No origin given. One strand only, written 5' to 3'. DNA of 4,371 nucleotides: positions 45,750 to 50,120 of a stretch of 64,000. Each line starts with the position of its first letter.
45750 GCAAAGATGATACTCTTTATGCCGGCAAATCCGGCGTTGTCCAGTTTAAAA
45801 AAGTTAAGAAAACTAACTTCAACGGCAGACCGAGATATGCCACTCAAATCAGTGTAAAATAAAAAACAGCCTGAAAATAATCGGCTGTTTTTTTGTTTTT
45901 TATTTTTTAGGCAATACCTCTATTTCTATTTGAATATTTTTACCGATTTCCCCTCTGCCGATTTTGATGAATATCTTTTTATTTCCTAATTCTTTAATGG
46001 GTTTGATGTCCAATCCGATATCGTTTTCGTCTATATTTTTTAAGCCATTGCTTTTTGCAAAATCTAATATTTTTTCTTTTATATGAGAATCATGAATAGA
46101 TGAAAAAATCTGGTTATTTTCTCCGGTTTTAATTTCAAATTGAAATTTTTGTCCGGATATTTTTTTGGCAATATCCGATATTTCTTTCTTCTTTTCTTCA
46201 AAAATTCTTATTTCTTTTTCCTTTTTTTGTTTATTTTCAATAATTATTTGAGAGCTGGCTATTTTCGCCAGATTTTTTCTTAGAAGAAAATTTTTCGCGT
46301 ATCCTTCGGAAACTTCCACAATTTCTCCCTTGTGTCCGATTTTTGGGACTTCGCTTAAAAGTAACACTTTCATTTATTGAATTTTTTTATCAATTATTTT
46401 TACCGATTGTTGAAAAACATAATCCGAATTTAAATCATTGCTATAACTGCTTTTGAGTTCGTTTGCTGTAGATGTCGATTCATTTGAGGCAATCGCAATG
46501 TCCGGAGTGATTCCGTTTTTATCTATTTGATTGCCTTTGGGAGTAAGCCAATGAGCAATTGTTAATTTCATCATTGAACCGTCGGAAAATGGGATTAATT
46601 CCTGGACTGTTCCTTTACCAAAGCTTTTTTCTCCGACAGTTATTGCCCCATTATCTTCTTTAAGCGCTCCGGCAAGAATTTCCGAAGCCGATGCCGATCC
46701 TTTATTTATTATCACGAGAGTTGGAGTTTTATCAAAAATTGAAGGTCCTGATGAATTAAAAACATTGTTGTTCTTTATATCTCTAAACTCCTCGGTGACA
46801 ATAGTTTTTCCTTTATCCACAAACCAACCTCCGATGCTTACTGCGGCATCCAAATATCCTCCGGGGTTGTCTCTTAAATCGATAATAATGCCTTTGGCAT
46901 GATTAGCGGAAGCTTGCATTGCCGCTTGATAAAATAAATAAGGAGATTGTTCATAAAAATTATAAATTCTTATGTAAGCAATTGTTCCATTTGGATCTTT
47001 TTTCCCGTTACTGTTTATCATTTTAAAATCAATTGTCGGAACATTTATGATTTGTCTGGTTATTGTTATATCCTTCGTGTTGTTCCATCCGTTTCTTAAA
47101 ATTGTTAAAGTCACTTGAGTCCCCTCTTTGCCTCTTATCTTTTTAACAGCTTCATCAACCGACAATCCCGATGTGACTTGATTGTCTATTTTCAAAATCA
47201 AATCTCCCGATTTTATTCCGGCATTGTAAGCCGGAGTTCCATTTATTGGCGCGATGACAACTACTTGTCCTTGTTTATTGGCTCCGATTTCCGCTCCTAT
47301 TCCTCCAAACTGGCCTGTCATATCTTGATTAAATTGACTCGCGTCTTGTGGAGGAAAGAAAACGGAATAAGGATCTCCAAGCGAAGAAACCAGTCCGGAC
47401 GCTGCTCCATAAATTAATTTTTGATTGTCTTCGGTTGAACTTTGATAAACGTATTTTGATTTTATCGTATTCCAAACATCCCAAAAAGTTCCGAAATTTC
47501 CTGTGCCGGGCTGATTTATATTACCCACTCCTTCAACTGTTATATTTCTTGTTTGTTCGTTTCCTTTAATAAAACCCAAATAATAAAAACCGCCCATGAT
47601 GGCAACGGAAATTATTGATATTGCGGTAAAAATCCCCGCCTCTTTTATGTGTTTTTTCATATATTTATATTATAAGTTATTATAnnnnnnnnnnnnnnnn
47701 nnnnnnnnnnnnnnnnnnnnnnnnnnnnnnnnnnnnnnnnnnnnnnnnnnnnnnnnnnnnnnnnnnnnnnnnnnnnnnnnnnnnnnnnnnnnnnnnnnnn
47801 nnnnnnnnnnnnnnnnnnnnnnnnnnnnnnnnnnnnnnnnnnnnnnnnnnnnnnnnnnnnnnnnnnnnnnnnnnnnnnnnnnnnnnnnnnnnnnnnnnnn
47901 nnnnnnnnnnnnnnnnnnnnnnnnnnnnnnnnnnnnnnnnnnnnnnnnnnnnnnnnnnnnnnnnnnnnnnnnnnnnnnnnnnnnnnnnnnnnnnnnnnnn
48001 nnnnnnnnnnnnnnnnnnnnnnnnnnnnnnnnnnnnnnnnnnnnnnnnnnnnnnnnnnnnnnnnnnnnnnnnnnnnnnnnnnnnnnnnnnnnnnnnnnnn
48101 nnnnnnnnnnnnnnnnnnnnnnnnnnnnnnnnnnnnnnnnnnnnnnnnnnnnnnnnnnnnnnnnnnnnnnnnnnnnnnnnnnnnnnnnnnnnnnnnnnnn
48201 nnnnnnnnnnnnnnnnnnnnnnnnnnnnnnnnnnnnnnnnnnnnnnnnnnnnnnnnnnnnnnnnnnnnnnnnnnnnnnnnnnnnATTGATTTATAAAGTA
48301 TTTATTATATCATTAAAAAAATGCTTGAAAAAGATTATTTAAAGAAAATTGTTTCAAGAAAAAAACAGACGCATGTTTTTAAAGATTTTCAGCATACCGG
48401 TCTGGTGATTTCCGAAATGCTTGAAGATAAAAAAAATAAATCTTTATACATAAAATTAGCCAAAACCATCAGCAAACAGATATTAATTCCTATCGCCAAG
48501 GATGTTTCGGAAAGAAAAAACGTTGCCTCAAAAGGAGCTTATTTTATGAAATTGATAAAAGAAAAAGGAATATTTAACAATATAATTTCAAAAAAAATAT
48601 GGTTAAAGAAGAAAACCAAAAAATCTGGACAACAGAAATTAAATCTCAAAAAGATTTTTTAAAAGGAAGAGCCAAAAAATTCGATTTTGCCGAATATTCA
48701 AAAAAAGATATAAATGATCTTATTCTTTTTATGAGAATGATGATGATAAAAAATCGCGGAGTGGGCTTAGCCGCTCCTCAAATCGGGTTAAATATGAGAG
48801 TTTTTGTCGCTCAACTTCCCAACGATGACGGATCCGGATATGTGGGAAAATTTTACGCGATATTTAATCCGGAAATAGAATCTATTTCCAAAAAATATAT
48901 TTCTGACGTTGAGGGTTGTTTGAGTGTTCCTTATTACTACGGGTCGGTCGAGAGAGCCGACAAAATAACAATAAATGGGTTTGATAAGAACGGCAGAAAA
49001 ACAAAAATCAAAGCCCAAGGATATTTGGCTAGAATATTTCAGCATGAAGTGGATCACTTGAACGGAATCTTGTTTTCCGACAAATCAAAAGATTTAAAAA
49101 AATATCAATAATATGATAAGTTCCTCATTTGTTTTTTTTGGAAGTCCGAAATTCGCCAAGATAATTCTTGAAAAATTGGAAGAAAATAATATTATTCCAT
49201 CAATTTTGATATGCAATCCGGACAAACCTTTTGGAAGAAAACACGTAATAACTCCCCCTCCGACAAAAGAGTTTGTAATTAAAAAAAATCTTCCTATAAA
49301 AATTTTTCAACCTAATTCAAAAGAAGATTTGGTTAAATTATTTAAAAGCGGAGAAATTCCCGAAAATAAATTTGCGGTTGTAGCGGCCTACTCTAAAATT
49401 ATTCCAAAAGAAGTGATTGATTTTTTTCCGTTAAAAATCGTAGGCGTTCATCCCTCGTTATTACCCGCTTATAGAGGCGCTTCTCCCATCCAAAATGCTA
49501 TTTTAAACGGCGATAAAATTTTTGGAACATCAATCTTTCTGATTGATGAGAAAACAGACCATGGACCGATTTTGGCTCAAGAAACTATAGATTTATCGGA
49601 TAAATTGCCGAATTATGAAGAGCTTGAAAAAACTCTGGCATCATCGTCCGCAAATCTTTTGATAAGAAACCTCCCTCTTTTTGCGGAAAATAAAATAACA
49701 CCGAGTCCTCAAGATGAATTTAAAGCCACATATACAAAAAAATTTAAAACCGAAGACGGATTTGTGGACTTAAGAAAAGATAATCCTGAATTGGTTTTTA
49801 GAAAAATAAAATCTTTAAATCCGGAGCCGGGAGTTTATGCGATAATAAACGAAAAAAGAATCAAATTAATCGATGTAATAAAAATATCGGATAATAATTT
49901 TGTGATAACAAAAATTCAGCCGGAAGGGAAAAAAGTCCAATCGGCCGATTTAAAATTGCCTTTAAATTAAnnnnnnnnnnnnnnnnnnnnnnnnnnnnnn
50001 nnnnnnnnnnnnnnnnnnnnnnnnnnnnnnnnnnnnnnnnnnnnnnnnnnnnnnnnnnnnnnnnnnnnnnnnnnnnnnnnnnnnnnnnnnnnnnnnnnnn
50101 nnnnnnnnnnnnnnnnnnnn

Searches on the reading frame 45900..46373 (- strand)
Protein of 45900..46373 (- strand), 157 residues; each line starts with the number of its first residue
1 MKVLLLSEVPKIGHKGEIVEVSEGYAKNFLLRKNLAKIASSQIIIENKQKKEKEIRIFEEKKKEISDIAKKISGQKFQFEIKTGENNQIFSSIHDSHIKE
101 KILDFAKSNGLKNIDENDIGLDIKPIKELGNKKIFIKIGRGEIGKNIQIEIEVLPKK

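Call 58: search_protein_families(library=pfam, proteins=[window:45900-46373:-], max_evalue=0.0001)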
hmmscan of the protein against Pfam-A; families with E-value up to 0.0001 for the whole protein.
window:45900-46373:- (157 aa): 2 families
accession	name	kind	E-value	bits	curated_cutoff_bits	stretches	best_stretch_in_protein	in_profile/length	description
PF01281.25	Ribosomal_L9_N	-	5e-17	61.6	20.7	1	1-43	1-43/47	Ribosomal protein L9, N-terminal domain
PF03948.19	Ribosomal_L9_C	-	1.1e-07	32.6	23.2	1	64-151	2-84/86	Ribosomal protein L9, C-terminal domain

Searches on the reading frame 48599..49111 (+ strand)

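Call 59: search_protein_families(library=pfam, proteins=[window:48599-49111:+], max_evalue=0.0001)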
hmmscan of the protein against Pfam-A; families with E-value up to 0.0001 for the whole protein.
window:48599-49111:+ (170 aa): 1 family
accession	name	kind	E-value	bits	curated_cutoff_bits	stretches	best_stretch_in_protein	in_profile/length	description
PF01327.26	Pep_deformylase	-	6.4e-44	149.7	22.8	1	17-168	8-155/156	Polypeptide deformylase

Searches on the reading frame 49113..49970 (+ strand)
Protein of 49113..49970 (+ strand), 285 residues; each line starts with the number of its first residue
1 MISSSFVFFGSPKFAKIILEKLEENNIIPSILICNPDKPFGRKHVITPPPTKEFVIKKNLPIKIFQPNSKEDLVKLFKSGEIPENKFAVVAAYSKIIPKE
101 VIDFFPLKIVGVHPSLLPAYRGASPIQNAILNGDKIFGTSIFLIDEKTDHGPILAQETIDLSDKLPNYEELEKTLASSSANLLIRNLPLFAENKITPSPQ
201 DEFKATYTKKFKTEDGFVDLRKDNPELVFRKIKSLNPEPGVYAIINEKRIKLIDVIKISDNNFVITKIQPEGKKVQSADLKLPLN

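Call 59: search_protein_families(library=pfam, proteins=[window:49113-49970:+], max_evalue=0.0001)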
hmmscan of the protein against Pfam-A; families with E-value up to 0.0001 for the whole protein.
window:49113-49970:+ (285 aa): 2 families
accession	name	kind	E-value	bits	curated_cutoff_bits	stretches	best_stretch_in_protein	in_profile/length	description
PF00551.24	Formyl_trans_N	-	1.8e-33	116.3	26.1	1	7-185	4-179/181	Formyl transferase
PF02911.23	Formyl_trans_C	-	5.8e-08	33.3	21.1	1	211-259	2-49/100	Formyl transferase, C-terminal domain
